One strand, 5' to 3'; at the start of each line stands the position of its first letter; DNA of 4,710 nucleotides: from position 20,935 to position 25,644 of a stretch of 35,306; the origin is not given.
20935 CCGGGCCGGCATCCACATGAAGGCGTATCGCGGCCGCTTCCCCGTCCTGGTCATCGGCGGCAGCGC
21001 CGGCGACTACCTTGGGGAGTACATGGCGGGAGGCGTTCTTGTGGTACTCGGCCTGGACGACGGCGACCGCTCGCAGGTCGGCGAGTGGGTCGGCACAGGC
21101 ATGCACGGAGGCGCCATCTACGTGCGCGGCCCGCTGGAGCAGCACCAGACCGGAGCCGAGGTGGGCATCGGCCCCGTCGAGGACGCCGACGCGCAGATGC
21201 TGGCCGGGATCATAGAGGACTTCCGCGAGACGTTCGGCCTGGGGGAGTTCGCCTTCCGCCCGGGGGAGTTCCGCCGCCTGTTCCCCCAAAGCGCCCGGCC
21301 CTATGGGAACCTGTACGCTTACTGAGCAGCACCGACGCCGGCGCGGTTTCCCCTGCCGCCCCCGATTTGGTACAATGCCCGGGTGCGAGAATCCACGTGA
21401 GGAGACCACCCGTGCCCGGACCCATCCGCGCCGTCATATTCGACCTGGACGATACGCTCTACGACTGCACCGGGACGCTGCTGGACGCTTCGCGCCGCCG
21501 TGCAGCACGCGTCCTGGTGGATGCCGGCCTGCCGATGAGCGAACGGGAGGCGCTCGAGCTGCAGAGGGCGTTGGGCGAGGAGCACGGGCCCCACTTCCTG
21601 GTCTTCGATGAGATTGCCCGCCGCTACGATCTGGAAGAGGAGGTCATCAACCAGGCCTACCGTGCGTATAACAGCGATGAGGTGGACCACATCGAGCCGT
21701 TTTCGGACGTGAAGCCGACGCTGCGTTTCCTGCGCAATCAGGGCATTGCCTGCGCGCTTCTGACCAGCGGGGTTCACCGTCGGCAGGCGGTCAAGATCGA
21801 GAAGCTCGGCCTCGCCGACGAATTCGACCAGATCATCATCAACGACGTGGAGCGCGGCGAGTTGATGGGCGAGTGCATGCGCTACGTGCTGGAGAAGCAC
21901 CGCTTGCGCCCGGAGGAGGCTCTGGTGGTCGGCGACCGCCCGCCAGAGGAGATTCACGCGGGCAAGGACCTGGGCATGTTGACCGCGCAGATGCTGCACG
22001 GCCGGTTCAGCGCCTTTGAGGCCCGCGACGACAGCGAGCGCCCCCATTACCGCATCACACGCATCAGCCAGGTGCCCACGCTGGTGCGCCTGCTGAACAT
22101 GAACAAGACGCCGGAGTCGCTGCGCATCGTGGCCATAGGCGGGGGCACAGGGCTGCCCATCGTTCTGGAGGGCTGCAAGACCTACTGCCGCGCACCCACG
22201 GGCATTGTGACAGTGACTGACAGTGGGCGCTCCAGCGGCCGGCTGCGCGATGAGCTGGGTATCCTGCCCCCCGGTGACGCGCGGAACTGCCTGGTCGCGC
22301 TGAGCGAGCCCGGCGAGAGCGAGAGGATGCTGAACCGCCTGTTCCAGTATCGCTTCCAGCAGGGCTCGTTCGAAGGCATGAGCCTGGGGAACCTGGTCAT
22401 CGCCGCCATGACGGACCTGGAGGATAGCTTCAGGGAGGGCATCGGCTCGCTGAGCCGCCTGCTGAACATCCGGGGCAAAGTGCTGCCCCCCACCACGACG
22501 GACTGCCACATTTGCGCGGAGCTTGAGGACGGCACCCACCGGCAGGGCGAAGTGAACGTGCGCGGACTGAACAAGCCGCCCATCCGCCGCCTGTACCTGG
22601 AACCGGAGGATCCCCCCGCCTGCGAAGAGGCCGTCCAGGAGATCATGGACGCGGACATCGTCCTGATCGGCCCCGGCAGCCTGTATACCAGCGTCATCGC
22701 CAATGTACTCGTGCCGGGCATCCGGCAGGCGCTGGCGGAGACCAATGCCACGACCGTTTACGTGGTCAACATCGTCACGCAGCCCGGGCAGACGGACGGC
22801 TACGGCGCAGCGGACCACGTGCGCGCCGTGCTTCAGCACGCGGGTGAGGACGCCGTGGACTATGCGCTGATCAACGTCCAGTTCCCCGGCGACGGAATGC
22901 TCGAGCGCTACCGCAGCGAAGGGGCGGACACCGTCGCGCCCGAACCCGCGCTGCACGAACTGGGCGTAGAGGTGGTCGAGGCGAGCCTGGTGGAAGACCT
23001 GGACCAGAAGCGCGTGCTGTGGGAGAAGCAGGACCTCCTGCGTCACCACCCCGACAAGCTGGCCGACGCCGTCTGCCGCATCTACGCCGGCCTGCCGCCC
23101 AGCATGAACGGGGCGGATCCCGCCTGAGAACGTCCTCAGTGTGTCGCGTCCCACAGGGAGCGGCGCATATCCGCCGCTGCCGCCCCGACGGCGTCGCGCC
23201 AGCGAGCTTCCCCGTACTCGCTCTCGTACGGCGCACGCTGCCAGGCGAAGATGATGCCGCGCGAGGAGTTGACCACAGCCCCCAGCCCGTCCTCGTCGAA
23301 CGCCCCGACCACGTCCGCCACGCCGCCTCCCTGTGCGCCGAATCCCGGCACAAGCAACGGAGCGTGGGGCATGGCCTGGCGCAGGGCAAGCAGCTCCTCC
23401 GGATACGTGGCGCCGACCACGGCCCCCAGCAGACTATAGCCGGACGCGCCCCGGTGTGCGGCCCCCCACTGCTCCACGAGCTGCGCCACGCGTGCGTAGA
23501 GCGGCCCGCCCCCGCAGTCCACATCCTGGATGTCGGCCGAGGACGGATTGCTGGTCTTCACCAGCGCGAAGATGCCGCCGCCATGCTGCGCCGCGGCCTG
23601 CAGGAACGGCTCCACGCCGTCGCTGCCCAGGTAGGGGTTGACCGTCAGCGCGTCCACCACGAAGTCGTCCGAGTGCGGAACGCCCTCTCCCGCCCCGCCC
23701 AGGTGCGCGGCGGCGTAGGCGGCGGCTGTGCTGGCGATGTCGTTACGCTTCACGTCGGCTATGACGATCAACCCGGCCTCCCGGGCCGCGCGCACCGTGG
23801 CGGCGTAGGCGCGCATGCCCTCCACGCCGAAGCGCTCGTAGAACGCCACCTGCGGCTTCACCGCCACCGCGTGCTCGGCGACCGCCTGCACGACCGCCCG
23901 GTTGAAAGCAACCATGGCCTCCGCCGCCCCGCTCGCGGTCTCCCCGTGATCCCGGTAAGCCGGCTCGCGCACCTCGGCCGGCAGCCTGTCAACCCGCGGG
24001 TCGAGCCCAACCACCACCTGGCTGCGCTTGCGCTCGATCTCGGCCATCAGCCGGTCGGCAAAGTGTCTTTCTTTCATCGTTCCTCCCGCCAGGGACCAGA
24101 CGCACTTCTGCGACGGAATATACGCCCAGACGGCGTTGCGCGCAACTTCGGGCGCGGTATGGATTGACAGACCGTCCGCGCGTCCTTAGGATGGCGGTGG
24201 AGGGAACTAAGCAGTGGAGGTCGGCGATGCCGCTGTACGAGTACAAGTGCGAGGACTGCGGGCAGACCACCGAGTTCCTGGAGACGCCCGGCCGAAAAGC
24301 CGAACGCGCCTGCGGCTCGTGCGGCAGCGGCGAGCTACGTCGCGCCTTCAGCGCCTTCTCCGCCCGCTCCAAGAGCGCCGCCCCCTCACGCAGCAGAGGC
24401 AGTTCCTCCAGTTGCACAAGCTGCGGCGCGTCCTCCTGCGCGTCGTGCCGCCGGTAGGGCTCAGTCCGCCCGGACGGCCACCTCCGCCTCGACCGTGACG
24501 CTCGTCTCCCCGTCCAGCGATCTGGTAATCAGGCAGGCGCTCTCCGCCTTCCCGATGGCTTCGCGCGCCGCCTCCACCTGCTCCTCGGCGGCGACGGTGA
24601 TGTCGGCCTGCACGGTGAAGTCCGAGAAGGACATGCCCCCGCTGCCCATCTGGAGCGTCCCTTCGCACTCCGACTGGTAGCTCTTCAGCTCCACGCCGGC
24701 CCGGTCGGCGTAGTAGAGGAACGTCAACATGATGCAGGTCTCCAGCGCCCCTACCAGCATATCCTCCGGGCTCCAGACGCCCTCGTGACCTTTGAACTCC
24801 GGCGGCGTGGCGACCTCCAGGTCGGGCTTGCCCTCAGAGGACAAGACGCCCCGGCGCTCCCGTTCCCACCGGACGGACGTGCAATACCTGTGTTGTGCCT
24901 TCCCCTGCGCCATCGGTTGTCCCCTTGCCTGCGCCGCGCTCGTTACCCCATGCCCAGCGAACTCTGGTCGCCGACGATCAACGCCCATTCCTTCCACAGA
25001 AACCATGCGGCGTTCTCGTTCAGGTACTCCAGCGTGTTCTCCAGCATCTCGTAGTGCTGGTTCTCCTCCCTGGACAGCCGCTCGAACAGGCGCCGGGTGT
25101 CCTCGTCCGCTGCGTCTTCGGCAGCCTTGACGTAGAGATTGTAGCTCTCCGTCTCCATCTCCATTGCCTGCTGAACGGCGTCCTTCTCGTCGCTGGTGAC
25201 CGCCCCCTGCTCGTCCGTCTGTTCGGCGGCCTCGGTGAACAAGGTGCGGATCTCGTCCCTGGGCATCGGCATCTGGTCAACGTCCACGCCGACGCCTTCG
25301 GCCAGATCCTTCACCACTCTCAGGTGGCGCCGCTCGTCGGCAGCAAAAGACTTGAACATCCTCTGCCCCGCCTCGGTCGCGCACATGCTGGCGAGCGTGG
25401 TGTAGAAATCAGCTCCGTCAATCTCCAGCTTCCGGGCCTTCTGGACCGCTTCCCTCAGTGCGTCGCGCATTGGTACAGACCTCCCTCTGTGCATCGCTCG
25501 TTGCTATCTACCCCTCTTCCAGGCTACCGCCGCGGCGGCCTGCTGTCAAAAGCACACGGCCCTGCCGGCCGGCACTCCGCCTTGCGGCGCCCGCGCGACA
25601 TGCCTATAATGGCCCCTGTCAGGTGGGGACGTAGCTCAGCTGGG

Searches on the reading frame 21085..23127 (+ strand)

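Call 40: search_protein_families(library=pfam, proteins=[window:21085-23127:+], max_evalue=0.001)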
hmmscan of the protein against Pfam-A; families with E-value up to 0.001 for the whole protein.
window:21085-23127:+ (680 aa): 5 families
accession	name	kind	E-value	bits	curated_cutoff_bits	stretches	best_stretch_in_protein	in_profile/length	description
PF01933.23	CofD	-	1.7e-94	316.7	30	1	348-635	1-289/290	2-phospho-L-lactate transferase CofD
PF00702.32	Hydrolase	-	3.4e-21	77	26.4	1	114-297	1-191/191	haloacid dehalogenase-like hydrolase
PF13419.12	HAD_2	-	1.9e-19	70.9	23.8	1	117-301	1-176/178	Haloacid dehalogenase-like hydrolase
PF13242.12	Hydrolase_like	-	5.2e-09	36.3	22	1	264-326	9-71/75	HAD-hyrolase-like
PF12710.13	HAD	-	1.1e-05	26.4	27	1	117-259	1-136/189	haloacid dehalogenase-like hydrolase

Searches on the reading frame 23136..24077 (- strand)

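Call 40: search_protein_families(library=pfam, proteins=[window:23136-24077:-], max_evalue=0.001)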
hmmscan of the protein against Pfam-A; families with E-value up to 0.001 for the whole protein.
window:23136-24077:- (313 aa): 1 family
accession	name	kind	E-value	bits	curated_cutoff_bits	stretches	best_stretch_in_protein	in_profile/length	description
PF00215.30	OMPdecase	-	4.5e-26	92.6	27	1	61-278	17-211/221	Orotidine 5'-phosphate decarboxylase / HUMPS family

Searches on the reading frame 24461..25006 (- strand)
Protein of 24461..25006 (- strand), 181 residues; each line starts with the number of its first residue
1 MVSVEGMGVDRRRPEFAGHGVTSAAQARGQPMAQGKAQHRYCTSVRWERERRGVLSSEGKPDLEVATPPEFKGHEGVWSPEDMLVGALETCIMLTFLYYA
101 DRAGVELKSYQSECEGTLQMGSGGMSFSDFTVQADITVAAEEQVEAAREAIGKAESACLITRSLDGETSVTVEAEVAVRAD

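Call 40: search_protein_families(library=pfam, proteins=[window:24461-25006:-], max_evalue=0.001)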
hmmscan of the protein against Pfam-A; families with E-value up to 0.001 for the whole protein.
window:24461-25006:- (181 aa): 1 family
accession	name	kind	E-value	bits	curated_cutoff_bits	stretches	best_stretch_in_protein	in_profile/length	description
PF02566.24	OsmC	-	1.3e-14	54.9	27.5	1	74-173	2-100/100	OsmC-like protein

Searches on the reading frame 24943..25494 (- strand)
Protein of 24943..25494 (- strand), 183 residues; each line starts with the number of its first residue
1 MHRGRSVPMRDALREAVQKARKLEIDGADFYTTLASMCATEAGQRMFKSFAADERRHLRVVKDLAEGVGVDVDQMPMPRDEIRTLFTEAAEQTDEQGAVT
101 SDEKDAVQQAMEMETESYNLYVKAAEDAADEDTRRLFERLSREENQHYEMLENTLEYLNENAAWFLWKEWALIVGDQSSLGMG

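Call 40: search_protein_families(library=pfam, proteins=[window:24943-25494:-], max_evalue=0.001)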
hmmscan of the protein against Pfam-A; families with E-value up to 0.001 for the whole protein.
window:24943-25494:- (183 aa): 4 families
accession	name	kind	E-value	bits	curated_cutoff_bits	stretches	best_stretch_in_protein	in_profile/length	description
PF02915.23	Rubrerythrin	-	6.3e-19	69.2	22.8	1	15-153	1-135/137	Rubrerythrin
PF00210.30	Ferritin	-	1.4e-05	25.5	24.5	1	16-159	3-140/142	Ferritin-like domain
PF13668.12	Ferritin_2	-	0.00011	22.8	24.7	0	17-155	6-136/138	Ferritin-like domain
PF09537.16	DUF2383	-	0.00024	21.6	30.8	0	105-161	4-60/111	Domain of unknown function (DUF2383)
